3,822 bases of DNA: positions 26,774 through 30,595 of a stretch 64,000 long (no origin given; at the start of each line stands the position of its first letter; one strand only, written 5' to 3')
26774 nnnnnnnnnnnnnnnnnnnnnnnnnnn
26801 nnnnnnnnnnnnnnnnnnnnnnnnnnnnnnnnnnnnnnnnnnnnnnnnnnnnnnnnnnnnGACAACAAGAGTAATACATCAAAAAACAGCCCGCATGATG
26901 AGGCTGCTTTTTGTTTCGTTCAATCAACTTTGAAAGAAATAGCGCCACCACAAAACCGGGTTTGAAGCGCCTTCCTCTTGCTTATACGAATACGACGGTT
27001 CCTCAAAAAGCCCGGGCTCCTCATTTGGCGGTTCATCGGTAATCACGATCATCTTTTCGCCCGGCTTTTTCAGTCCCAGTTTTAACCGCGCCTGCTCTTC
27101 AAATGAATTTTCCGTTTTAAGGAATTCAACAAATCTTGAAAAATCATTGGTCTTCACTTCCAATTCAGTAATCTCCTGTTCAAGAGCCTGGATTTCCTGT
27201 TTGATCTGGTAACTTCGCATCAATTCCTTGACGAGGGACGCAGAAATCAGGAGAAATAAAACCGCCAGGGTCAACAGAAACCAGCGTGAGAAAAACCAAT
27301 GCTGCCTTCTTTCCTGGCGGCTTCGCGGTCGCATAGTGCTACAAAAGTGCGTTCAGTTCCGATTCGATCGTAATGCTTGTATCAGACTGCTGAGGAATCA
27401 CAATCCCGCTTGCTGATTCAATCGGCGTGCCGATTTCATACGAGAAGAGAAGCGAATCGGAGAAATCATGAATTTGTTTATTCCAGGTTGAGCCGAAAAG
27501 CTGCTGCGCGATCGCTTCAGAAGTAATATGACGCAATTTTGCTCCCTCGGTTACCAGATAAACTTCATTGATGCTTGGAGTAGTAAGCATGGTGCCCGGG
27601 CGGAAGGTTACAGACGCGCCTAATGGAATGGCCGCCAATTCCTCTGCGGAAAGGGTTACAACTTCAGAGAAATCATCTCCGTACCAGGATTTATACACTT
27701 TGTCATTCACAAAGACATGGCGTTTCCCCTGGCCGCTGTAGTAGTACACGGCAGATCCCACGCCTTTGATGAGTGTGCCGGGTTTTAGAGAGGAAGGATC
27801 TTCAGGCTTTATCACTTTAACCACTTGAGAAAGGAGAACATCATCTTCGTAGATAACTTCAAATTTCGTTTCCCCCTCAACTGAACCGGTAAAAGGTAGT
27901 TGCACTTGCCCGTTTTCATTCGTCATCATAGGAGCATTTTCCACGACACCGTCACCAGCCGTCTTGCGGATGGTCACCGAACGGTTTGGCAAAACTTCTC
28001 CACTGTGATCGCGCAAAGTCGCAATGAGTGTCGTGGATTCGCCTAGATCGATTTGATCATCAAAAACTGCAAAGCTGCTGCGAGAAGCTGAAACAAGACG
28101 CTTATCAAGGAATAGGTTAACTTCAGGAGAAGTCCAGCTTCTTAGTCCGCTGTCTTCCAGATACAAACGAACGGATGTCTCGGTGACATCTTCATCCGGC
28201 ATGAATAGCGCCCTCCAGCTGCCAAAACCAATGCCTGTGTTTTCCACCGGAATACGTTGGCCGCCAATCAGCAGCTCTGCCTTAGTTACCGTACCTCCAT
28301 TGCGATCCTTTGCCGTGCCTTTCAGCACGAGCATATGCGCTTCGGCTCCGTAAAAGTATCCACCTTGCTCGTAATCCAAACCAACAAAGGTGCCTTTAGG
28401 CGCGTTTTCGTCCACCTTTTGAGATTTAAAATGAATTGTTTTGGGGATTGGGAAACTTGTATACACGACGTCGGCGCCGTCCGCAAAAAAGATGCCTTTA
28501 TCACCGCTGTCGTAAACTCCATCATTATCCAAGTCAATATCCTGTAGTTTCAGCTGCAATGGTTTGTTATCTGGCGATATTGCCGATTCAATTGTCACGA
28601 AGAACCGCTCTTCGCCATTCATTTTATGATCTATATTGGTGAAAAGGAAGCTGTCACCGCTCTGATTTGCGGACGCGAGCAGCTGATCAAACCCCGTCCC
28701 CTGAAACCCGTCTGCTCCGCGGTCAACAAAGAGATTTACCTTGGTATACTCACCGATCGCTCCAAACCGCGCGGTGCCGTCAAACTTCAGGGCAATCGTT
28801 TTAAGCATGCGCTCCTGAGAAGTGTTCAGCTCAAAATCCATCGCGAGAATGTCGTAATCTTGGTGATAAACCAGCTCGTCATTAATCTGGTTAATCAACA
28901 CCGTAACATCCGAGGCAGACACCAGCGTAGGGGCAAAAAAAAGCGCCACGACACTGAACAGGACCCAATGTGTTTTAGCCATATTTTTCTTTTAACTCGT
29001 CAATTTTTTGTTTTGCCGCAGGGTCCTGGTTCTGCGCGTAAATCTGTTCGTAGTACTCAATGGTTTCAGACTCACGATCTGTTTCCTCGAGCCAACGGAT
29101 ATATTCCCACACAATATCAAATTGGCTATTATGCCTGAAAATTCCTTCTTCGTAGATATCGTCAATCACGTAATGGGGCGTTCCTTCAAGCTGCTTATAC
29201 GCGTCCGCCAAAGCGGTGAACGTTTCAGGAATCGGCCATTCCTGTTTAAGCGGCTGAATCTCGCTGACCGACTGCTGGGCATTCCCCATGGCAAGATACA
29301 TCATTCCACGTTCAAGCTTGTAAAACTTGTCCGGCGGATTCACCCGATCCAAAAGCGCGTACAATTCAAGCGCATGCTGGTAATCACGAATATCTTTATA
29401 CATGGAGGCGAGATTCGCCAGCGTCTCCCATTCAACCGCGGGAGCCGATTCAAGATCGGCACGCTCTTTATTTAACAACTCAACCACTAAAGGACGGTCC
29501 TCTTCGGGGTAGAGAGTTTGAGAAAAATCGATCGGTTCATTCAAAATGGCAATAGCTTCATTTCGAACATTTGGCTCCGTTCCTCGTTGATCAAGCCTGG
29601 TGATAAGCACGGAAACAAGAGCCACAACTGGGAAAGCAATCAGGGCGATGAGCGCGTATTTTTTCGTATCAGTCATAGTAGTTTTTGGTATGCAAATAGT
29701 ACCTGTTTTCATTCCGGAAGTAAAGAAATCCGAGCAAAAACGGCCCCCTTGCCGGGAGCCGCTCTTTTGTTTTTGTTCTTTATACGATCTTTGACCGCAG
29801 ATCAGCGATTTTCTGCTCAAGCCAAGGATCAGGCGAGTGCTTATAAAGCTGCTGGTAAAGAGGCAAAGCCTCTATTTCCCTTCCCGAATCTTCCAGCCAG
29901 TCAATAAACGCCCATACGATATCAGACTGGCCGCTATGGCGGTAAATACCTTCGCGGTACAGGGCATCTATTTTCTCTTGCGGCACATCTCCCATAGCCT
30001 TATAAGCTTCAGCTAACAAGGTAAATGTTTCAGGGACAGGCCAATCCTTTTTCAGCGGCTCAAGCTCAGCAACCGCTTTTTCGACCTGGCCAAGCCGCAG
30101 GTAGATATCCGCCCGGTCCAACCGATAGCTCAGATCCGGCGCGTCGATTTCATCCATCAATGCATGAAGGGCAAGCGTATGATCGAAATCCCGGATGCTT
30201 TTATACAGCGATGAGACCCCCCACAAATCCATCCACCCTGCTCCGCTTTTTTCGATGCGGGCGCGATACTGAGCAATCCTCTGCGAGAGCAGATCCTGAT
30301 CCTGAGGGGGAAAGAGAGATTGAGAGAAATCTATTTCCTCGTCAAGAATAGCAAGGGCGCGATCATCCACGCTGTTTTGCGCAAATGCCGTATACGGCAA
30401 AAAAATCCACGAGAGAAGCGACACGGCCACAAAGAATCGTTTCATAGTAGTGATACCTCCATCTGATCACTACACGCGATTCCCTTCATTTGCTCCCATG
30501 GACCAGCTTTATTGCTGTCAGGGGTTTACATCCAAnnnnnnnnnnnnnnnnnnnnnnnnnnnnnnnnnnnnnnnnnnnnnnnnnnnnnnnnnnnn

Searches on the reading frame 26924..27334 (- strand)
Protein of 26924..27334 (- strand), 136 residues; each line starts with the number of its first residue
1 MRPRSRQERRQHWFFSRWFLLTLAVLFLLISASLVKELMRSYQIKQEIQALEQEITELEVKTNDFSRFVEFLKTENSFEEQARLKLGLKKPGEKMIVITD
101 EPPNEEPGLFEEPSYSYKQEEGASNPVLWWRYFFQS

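Call 34: search_protein_families(library=pfam, proteins=[window:26924-27334:-], max_evalue=0.01)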
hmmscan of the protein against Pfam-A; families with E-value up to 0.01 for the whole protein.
window:26924-27334:- (136 aa): 2 families
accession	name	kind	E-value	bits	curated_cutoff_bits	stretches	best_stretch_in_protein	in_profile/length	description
PF04977.20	DivIC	-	3.2e-13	49.7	28.9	1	23-99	1-78/80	Septum formation initiator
PF16326.10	ABC_tran_CTD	-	0.0087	16.7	32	0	42-66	11-35/69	ABC transporter C-terminal domain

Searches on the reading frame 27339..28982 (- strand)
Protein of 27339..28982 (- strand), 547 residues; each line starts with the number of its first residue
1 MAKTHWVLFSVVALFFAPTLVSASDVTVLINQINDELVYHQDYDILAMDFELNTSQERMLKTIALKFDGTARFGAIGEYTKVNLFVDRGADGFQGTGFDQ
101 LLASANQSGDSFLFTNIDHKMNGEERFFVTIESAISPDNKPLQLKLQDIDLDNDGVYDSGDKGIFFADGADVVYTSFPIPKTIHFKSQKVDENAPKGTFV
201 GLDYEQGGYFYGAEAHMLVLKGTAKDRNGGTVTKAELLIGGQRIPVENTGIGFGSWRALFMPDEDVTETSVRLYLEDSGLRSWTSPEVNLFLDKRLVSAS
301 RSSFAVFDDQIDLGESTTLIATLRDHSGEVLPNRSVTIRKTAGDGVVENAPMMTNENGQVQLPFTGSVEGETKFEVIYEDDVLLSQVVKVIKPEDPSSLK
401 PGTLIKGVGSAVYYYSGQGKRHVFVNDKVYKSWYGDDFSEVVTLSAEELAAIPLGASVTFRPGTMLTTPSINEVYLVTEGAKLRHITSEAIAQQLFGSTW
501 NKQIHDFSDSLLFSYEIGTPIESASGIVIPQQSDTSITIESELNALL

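Call 3: search_protein_families(library=pfam, proteins=[window:27339-28982:-], max_evalue=1)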
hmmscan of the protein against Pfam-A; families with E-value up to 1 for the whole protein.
window:27339-28982:- (547 aa): 4 families
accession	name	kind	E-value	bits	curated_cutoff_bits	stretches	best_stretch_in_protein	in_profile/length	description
PF02369.22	Big_1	-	1.3e-08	35.3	34.9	1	315-389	17-91/93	Bacterial Ig-like domain (group 1)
PF16640.11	Big_3_5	-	0.00045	21.2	35.5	1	311-381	8-72/88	Bacterial Ig-like domain (group 3)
PF13620.12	CarboxypepD_reg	-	0.12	13.2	32.3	1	322-363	5-43/82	Carboxypeptidase regulatory-like domain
PF15767.10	ARMH4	-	0.2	10.6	25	1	437-474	513-549/583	Armadillo-like helical domain-containing protein 4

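Call 4: search_protein_families(library=ncbifam, proteins=[window:27339-28982:-], max_evalue=1)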
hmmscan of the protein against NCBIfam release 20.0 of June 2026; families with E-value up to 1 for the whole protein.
window:27339-28982:- (547 aa): 0 families

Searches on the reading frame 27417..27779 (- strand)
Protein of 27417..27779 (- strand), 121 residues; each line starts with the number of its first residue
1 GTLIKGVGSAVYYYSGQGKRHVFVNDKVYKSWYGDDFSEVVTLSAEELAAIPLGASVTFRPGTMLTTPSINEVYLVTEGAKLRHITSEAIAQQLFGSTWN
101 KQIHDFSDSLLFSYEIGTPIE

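Call 86: search_protein_families(library=phrogs, proteins=[window:27417-27779:-], max_evalue=0.1)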
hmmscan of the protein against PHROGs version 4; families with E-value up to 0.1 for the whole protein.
window:27417-27779:- (121 aa): 1 family
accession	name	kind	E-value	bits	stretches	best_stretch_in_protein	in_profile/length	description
phrog_9616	-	unknown function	0.00068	20.7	1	9-103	13-101/118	-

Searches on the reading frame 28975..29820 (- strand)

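Call 34: search_protein_families(library=pfam, proteins=[window:28975-29820:-], max_evalue=0.01)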
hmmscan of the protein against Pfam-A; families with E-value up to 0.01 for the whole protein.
window:28975-29820:- (281 aa): 3 families
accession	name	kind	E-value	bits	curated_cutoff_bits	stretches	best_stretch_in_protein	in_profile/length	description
PF20308.4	TPR-S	-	0.00017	22.6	27.6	1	146-266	1-91/102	Tetratricopeptide Repeats-Sensor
PF13176.12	TPR_7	-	0.00058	20.2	27.9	1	133-155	1-23/36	Tetratricopeptide repeat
PF13428.12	TPR_14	-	0.0046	18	23.5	0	132-166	2-36/44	Tetratricopeptide repeat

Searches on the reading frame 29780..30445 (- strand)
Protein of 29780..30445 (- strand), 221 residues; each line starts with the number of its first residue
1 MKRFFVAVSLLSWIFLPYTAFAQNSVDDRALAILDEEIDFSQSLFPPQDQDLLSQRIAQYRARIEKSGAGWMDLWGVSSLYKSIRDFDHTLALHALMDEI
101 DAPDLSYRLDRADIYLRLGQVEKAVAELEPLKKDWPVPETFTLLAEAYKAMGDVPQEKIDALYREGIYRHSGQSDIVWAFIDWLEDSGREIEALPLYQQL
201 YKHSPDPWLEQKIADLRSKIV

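Call 34: search_protein_families(library=pfam, proteins=[window:29780-30445:-], max_evalue=0.01)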
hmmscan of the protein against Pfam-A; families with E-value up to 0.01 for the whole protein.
window:29780-30445:- (221 aa): 8 families
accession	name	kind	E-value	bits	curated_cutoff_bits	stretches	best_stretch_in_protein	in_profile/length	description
PF13428.12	TPR_14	-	5.5e-06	27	23.5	0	108-146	4-43/44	Tetratricopeptide repeat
PF14559.12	TPR_19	-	9.1e-05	23.1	25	0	102-134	24-54/68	Tetratricopeptide repeat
PF07719.23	TPR_2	-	0.00045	20.6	27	0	110-128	6-24/34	Tetratricopeptide repeat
PF20308.4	TPR-S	-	0.0011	20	27.6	1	94-153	9-66/102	Tetratricopeptide Repeats-Sensor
PF07721.20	TPR_4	-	0.0019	19.1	27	0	107-129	3-25/26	Tetratricopeptide repeat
PF13174.12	TPR_6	-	0.0033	18.4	26.3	0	110-136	5-31/33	Tetratricopeptide repeat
PF13371.12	TPR_9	-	0.0063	17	35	0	81-129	5-53/73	Tetratricopeptide repeat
PF13181.12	TPR_8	-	0.0063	17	25.7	0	109-129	5-25/34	Tetratricopeptide repeat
